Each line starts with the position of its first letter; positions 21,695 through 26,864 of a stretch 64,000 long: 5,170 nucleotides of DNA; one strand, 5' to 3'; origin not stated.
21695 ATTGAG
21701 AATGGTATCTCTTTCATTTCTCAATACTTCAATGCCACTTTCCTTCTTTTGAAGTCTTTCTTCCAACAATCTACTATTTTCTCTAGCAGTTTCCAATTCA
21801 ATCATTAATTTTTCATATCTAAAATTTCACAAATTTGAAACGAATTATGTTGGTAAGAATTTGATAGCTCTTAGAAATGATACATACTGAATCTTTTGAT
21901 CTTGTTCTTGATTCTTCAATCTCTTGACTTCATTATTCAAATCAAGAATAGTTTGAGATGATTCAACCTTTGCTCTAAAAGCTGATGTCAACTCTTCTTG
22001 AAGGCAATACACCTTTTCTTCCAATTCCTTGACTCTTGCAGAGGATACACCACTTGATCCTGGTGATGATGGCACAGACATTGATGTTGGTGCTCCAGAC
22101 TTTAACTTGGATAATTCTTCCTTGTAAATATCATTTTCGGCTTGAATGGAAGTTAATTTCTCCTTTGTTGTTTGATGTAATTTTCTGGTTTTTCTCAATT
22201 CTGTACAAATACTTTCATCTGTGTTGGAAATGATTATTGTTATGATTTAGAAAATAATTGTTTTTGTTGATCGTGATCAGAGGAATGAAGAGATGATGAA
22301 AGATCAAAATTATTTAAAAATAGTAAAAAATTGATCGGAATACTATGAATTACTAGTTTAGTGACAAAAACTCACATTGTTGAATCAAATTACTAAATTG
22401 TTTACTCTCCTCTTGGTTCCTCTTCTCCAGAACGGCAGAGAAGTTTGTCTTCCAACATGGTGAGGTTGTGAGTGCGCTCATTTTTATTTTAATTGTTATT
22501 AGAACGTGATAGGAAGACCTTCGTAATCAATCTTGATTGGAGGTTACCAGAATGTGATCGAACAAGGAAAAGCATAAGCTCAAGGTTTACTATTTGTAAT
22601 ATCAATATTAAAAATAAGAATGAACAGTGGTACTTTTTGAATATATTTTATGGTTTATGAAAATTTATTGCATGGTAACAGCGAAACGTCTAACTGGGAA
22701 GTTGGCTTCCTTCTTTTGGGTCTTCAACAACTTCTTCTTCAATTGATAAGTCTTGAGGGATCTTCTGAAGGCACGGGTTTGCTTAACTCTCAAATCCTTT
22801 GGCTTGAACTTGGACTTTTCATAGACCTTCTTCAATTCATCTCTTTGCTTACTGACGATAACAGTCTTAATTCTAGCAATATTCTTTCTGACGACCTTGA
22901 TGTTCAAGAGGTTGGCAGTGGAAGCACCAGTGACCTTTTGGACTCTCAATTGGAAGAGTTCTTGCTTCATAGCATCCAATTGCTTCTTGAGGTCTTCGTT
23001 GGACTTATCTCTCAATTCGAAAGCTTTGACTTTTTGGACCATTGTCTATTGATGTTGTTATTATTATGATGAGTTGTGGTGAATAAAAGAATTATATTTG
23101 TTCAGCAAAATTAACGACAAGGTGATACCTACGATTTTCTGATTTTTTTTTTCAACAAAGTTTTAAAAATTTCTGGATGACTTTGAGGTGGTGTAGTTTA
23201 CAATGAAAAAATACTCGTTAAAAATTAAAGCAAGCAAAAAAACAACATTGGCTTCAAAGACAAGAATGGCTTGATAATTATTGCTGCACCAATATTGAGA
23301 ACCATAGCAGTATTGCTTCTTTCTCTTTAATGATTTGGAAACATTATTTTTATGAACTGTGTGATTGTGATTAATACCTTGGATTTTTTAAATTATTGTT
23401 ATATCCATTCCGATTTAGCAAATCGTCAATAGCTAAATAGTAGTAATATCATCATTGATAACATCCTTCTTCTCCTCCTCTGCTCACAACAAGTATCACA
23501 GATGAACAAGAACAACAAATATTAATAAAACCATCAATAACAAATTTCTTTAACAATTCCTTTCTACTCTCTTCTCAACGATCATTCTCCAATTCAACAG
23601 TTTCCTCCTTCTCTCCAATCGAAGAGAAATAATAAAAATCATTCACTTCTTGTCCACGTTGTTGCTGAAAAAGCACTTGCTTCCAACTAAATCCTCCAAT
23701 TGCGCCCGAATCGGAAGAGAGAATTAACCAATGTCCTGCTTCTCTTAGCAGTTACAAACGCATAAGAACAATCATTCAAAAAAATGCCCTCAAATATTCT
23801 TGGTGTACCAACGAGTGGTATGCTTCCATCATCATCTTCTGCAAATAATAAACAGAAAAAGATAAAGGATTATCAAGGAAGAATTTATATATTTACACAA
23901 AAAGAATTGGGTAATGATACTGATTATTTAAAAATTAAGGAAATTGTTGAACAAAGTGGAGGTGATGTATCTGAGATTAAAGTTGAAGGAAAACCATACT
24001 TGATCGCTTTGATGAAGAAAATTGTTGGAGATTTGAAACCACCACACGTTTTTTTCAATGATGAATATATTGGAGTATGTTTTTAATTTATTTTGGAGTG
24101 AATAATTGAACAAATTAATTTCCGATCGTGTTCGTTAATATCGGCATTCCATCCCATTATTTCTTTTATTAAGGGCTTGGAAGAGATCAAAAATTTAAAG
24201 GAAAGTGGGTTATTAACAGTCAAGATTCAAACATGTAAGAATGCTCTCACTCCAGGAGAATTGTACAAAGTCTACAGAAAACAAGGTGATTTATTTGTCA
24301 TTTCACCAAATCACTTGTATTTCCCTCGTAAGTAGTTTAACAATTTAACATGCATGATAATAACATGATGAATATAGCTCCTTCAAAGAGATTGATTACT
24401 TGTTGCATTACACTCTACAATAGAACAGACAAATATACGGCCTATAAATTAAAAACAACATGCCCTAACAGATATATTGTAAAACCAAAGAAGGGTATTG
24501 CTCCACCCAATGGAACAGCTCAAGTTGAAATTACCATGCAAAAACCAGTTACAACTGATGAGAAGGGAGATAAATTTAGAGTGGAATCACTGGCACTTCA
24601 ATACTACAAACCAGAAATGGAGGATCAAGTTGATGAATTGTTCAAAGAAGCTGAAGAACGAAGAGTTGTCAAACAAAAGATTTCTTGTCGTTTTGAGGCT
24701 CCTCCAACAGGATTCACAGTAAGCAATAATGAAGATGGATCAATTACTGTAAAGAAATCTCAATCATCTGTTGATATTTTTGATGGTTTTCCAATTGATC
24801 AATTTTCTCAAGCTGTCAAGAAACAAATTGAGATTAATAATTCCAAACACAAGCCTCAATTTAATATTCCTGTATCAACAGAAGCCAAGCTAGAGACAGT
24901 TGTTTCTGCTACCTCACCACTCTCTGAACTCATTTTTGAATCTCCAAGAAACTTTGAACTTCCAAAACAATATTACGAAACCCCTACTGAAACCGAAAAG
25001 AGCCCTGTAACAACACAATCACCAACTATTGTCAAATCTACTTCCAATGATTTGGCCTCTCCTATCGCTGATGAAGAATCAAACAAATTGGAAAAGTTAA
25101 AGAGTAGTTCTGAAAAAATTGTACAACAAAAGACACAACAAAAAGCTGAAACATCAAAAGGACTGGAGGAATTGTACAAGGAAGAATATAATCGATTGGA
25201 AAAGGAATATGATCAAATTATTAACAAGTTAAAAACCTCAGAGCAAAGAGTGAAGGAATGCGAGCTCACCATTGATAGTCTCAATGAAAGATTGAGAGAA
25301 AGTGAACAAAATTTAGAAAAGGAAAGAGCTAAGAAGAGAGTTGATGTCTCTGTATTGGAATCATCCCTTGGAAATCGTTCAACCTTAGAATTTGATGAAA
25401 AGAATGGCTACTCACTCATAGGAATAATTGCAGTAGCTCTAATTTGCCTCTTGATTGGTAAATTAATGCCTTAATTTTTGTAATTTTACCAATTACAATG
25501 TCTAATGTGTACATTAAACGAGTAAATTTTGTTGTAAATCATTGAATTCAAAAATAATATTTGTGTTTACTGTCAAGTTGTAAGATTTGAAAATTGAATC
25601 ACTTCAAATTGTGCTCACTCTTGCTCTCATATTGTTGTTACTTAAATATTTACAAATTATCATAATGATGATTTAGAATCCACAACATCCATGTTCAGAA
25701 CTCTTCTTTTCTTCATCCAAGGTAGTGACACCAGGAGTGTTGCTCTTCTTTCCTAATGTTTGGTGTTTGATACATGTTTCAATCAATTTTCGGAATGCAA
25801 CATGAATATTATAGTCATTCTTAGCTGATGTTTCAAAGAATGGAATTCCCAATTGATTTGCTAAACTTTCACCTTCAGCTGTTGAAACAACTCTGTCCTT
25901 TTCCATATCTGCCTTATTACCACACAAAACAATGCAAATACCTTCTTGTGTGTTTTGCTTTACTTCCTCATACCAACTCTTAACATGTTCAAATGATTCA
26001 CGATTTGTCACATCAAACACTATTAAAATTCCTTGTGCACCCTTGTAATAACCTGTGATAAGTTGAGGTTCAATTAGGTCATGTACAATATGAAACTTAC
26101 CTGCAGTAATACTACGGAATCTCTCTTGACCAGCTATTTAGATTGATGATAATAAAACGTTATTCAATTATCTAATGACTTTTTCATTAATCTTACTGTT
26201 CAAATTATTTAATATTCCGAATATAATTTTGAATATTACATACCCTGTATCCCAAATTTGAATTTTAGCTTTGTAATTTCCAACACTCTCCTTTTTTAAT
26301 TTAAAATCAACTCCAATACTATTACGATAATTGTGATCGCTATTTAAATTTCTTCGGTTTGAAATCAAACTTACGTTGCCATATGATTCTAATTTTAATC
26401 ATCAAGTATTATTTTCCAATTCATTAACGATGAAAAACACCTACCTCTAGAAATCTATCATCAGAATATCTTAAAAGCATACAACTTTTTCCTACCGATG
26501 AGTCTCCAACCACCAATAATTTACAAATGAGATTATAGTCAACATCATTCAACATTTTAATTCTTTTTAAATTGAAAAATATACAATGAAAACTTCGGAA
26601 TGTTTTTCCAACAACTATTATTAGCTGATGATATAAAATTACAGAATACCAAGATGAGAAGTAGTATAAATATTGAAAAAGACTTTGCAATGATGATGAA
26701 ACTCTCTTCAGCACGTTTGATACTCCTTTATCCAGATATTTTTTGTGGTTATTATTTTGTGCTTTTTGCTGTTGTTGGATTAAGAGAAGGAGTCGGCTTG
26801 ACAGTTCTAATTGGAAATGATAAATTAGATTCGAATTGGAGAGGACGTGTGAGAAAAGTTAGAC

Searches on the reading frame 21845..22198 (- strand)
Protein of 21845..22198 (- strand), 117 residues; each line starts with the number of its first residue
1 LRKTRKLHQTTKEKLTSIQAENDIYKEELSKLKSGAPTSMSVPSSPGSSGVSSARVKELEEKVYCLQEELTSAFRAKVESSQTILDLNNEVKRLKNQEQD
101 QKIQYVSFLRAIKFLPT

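Call 69: search_protein_families(library=pfam, proteins=[window:21845-22198:-], max_evalue=0.001)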
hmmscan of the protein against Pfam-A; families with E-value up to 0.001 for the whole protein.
window:21845-22198:- (117 aa): 3 families
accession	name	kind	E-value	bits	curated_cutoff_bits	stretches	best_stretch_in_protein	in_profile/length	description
PF08614.16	ATG16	-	3.6e-08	34.3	33.7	1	13-104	29-124/200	Autophagy protein 16 (ATG16)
PF17675.6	APG6_N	-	5.3e-05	24.1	45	1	6-105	9-104/132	Apg6 coiled-coil region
PF11365.13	SOGA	-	0.00096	20.6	31.1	0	13-91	21-91/94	Protein SOGA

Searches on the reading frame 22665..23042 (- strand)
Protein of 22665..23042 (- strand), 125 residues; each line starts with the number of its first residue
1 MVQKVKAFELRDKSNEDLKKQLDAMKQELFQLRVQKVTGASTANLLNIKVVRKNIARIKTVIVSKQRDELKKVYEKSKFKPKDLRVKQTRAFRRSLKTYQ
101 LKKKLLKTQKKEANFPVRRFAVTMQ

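Call 69: search_protein_families(library=pfam, proteins=[window:22665-23042:-], max_evalue=0.001)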
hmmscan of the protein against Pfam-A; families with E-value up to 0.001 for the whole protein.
window:22665-23042:- (125 aa): 1 family
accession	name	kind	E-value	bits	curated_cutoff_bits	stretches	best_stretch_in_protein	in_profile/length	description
PF00831.28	Ribosomal_L29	-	1.1e-20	73.8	24.5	1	9-62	2-54/57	Ribosomal L29 protein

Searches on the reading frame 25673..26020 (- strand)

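Call 69: search_protein_families(library=pfam, proteins=[window:25673-26020:-], max_evalue=0.001)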
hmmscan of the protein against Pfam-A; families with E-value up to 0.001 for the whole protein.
window:25673-26020:- (115 aa): 2 families
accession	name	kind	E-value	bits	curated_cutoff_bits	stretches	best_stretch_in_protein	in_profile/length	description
PF00071.28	Ras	-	3.7e-26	92.1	21.6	1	1-83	78-160/162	Ras family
PF08477.19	Roc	-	0.0004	21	27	1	4-38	86-119/119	Ras of Complex, Roc, domain of DAPkinase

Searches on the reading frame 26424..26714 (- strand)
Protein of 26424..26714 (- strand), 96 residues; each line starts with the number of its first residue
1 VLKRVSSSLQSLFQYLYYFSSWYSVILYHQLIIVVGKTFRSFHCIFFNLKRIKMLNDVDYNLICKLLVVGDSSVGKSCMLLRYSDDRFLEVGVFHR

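Call 69: search_protein_families(library=pfam, proteins=[window:26424-26714:-], max_evalue=0.001)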
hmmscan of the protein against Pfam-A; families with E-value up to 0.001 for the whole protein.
window:26424-26714:- (96 aa): 2 families
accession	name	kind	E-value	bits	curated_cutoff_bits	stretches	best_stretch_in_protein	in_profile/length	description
PF00071.28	Ras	-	4.6e-06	26.7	21.6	1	65-90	1-26/162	Ras family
PF08477.19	Roc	-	8.8e-05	23.2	27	1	65-88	1-24/119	Ras of Complex, Roc, domain of DAPkinase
